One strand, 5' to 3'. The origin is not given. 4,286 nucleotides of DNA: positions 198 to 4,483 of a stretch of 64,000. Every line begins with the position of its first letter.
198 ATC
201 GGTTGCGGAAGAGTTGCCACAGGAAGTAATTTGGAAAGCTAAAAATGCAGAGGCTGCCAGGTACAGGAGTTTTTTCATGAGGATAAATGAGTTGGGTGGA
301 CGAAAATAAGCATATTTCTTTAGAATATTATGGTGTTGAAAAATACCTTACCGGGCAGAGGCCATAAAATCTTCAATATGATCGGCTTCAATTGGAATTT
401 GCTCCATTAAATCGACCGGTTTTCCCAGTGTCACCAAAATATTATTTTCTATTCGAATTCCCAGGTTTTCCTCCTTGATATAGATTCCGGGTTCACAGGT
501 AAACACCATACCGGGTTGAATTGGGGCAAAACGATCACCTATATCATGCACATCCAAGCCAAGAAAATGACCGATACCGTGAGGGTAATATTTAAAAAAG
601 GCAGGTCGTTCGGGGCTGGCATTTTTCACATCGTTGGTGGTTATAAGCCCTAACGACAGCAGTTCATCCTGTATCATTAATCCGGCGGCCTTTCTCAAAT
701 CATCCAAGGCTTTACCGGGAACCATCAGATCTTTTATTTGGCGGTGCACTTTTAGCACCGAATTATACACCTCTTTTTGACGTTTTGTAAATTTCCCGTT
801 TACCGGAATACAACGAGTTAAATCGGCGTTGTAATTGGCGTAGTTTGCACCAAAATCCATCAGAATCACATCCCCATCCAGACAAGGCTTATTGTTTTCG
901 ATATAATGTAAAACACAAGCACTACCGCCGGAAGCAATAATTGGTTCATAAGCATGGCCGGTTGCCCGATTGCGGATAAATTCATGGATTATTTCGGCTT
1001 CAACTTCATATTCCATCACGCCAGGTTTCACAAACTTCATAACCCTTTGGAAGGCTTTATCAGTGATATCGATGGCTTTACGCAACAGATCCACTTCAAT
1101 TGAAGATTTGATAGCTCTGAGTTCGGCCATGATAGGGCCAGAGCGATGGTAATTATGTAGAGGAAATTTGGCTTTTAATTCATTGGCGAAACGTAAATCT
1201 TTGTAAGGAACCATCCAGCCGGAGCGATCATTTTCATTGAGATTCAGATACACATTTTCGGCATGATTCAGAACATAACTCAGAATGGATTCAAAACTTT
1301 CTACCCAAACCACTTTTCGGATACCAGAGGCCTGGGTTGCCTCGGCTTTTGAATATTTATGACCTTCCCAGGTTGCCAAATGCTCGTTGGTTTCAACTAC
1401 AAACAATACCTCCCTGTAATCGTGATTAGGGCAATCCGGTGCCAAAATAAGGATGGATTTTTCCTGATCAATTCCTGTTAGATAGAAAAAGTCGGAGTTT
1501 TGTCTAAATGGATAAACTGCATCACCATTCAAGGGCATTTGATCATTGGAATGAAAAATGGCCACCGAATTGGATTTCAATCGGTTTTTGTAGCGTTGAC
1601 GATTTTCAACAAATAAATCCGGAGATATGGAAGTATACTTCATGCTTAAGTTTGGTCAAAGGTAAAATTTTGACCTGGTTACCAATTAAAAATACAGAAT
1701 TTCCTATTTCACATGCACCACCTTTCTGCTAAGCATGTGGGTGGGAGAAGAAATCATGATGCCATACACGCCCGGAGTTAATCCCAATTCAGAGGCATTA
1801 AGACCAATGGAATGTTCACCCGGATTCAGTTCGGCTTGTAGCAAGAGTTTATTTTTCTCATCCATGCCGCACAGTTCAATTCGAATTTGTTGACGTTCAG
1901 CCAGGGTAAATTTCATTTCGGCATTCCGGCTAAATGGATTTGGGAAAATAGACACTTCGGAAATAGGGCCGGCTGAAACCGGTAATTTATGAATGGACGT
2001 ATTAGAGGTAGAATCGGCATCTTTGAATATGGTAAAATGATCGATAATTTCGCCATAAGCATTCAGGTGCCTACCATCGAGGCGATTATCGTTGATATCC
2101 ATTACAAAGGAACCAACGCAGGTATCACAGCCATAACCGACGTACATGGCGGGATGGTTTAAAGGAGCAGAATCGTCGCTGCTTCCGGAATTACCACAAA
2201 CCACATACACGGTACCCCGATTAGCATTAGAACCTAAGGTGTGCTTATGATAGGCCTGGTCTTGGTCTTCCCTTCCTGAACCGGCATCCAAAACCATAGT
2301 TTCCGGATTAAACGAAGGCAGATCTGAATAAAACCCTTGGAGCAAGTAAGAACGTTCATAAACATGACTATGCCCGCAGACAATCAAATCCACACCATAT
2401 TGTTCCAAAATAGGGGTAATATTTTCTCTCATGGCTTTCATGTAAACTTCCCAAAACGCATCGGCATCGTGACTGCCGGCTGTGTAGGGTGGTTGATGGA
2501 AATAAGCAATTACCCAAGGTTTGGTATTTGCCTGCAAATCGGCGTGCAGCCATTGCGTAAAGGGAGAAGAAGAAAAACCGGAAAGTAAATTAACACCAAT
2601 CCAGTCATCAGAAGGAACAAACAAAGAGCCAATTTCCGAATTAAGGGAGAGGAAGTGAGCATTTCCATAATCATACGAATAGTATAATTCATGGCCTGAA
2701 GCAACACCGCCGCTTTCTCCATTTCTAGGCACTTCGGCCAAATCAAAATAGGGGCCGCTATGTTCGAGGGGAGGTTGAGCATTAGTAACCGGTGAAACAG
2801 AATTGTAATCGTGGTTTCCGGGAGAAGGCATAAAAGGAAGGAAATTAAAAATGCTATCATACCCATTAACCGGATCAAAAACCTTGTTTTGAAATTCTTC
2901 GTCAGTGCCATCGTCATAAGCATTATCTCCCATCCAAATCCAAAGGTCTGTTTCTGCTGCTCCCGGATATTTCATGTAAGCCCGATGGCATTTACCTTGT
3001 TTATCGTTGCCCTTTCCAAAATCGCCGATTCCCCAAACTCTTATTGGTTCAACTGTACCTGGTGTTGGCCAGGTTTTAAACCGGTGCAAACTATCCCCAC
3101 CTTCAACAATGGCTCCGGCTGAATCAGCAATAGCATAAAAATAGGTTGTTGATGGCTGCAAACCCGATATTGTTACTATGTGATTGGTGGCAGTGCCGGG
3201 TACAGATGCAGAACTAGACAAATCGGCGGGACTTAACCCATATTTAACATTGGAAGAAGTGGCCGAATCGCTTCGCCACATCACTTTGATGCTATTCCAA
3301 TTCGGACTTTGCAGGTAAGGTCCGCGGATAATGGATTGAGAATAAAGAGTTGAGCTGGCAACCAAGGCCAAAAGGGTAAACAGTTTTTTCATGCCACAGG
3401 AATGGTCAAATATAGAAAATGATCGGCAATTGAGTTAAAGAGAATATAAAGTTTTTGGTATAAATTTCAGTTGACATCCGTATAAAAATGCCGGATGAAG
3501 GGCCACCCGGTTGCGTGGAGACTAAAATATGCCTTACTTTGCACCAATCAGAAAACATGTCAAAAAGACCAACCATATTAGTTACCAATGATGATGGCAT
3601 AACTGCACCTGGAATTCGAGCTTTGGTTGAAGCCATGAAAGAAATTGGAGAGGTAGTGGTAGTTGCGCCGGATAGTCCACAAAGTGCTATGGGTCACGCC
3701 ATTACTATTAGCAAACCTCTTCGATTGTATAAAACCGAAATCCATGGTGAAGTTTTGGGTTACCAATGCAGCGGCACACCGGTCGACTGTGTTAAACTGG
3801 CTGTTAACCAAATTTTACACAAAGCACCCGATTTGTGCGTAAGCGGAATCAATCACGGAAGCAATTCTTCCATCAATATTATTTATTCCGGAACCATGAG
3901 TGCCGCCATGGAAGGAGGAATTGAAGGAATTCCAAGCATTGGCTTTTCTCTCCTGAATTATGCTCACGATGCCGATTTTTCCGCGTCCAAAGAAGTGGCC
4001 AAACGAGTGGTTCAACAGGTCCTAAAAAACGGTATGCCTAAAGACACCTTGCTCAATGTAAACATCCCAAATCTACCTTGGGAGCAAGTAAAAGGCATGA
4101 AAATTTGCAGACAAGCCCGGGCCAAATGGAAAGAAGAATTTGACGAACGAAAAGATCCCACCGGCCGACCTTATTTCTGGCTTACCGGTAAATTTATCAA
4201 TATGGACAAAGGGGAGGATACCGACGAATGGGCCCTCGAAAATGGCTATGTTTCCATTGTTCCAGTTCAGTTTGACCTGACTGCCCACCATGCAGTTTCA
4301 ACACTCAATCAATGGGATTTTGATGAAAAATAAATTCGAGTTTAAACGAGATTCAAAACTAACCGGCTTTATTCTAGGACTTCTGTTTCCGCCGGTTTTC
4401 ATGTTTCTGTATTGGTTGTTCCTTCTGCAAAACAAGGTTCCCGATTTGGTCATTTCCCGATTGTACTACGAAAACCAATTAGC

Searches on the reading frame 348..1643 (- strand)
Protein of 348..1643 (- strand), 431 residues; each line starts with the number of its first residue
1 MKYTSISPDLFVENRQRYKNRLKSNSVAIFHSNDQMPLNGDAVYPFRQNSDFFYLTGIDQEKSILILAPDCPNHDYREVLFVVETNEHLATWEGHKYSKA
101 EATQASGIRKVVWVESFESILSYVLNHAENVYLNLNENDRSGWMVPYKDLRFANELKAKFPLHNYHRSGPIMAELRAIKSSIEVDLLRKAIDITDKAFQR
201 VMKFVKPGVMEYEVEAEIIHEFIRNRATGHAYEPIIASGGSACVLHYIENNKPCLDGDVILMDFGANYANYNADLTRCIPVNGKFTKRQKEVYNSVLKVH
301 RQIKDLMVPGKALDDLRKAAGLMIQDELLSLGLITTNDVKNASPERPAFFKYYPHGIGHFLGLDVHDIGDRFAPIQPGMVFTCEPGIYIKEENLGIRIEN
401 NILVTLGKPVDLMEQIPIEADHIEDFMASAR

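Call 52: search_protein_families(library=pfam, proteins=[window:348-1643:-], max_evalue=0.00001)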
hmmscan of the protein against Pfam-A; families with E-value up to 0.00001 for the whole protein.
window:348-1643:- (431 aa): 2 families
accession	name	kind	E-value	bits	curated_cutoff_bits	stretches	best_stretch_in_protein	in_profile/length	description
PF00557.29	Peptidase_M24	-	5.1e-57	193.4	23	1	186-405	2-207/208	Metallopeptidase family M24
PF05195.22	AMP_N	-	1.5e-33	115.5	24.6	1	11-132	1-121/121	Aminopeptidase P, N-terminal domain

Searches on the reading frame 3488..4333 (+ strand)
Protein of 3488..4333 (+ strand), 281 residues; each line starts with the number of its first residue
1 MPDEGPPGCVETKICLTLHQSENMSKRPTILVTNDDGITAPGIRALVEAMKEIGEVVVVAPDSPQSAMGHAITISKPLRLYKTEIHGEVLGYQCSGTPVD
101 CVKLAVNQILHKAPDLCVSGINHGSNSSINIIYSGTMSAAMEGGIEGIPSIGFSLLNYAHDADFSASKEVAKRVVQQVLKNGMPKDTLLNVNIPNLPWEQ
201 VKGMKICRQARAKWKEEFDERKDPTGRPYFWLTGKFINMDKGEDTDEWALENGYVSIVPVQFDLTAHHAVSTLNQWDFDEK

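Call 52: search_protein_families(library=pfam, proteins=[window:3488-4333:+], max_evalue=0.00001)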
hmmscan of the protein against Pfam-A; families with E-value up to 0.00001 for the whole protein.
window:3488-4333:+ (281 aa): 1 family
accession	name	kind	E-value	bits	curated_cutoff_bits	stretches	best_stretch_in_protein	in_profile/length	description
PF01975.23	SurE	-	6.5e-71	238.5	22.1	1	30-216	1-189/189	Survival protein SurE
